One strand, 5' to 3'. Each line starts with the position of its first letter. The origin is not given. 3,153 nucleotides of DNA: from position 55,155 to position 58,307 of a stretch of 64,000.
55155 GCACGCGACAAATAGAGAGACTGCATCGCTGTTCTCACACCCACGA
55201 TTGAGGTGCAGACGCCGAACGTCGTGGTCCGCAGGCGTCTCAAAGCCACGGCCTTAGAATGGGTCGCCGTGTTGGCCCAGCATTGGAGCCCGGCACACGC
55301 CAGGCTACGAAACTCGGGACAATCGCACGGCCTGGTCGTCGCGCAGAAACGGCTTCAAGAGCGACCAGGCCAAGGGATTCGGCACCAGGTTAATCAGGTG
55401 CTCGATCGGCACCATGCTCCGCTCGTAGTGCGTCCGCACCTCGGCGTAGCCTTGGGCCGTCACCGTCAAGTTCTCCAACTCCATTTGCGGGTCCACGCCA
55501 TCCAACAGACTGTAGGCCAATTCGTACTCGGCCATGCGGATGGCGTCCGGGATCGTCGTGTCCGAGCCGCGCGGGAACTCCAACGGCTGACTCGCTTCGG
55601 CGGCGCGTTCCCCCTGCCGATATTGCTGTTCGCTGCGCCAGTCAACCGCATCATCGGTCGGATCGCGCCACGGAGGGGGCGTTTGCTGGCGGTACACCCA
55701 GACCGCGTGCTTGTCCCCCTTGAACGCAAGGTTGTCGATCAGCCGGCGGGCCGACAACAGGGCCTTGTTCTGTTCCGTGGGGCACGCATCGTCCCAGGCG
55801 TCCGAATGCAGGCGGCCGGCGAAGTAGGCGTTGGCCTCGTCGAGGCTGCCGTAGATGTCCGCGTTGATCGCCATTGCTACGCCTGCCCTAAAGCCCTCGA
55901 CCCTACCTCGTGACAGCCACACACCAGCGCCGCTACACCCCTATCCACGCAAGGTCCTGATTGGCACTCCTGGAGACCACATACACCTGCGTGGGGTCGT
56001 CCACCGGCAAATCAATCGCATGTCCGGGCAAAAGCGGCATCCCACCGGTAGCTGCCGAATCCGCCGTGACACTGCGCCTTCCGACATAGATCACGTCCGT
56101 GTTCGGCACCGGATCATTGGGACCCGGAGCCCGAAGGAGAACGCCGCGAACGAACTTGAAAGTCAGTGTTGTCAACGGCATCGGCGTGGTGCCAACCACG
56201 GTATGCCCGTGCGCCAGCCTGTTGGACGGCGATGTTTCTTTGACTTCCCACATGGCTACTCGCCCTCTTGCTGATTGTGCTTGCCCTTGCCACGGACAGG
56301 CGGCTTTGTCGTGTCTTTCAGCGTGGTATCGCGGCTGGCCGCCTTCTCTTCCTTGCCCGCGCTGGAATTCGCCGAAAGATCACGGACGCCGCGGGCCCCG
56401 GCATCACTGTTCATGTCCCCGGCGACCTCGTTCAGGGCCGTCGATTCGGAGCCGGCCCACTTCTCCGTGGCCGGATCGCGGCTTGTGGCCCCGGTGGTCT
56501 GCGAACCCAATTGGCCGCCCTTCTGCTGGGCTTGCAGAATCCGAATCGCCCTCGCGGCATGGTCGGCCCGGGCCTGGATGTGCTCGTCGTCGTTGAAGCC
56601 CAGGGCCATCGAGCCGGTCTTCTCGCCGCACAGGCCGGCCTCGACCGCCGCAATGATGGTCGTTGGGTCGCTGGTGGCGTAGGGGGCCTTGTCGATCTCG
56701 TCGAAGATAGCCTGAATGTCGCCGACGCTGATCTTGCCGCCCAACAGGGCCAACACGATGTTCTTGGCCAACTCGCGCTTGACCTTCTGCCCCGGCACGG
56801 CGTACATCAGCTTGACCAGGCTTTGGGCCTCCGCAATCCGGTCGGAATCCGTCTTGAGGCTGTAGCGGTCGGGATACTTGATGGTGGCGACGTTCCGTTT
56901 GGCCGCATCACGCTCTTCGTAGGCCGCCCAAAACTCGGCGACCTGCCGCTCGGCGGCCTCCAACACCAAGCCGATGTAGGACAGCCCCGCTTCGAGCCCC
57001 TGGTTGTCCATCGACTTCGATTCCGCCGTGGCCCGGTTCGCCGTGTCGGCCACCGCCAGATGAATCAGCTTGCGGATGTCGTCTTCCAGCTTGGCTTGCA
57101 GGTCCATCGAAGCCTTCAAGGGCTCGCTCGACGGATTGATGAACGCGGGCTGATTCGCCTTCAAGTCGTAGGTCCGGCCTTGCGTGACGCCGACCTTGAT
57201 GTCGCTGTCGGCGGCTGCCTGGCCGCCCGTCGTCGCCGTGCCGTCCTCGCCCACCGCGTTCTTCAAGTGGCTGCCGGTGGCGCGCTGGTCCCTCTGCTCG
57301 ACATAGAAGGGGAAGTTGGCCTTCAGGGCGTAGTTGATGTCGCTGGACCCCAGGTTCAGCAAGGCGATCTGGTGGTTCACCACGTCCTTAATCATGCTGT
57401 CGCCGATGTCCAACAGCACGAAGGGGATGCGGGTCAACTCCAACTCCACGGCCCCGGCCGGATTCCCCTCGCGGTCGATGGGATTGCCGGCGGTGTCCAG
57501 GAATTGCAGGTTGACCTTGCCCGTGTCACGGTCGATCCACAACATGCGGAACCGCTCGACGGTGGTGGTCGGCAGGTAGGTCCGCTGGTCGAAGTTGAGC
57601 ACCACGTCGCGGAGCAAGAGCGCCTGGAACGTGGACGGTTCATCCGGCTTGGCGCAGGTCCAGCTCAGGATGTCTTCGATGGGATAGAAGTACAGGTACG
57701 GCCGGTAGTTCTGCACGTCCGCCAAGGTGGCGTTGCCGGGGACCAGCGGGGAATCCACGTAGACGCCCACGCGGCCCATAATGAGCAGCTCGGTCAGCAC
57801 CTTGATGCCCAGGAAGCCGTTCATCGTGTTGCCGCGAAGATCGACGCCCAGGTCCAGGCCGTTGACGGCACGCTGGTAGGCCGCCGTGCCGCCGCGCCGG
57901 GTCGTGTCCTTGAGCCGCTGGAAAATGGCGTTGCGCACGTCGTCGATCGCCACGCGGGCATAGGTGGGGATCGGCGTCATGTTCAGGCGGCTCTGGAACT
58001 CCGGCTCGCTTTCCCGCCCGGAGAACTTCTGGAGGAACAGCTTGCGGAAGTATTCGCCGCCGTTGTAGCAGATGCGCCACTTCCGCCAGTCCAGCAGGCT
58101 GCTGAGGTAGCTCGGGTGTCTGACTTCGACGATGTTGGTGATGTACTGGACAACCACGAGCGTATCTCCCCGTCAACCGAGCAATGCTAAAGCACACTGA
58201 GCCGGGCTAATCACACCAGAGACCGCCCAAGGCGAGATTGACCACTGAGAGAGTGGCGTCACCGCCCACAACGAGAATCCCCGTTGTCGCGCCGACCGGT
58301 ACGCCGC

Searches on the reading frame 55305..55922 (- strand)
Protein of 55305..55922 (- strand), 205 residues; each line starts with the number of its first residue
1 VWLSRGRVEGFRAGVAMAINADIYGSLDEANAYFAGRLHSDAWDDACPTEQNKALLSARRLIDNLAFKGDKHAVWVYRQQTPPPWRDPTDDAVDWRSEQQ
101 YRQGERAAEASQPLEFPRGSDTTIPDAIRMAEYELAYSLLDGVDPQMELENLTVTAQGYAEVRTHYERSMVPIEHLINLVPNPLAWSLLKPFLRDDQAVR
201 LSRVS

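Call 4: search_protein_families(library=pfam, proteins=[window:55305-55922:-], max_evalue=0.01)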
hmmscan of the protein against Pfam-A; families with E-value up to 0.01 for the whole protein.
window:55305-55922:- (205 aa): 1 family
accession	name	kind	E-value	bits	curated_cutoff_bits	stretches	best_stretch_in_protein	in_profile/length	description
PF20557.3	DnaT_2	-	4.8e-08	33.5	27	1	19-72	12-64/168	Putative DnaT-like ssDNA binding protein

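Call 5: search_protein_families(library=phrogs, proteins=[window:55305-55922:-], max_evalue=0.01)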
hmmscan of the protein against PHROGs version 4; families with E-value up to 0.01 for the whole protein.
window:55305-55922:- (205 aa): 1 family
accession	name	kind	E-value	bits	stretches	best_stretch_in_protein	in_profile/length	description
phrog_477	-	connector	1.1e-13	52.4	1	19-197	18-169/220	head-tail adaptor Ad1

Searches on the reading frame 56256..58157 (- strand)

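Call 4: search_protein_families(library=pfam, proteins=[window:56256-58157:-], max_evalue=0.01)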
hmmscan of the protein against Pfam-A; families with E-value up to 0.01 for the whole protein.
window:56256-58157:- (633 aa): 0 families

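Call 5: search_protein_families(library=phrogs, proteins=[window:56256-58157:-], max_evalue=0.01)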
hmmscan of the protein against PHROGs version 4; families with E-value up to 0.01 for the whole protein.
window:56256-58157:- (633 aa): 2 families
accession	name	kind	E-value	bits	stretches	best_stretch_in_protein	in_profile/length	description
phrog_145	-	head and packaging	6.4e-36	125.1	1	7-451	7-432/493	portal protein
phrog_12458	-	unknown function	0.0011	19.4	1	6-209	26-224/265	-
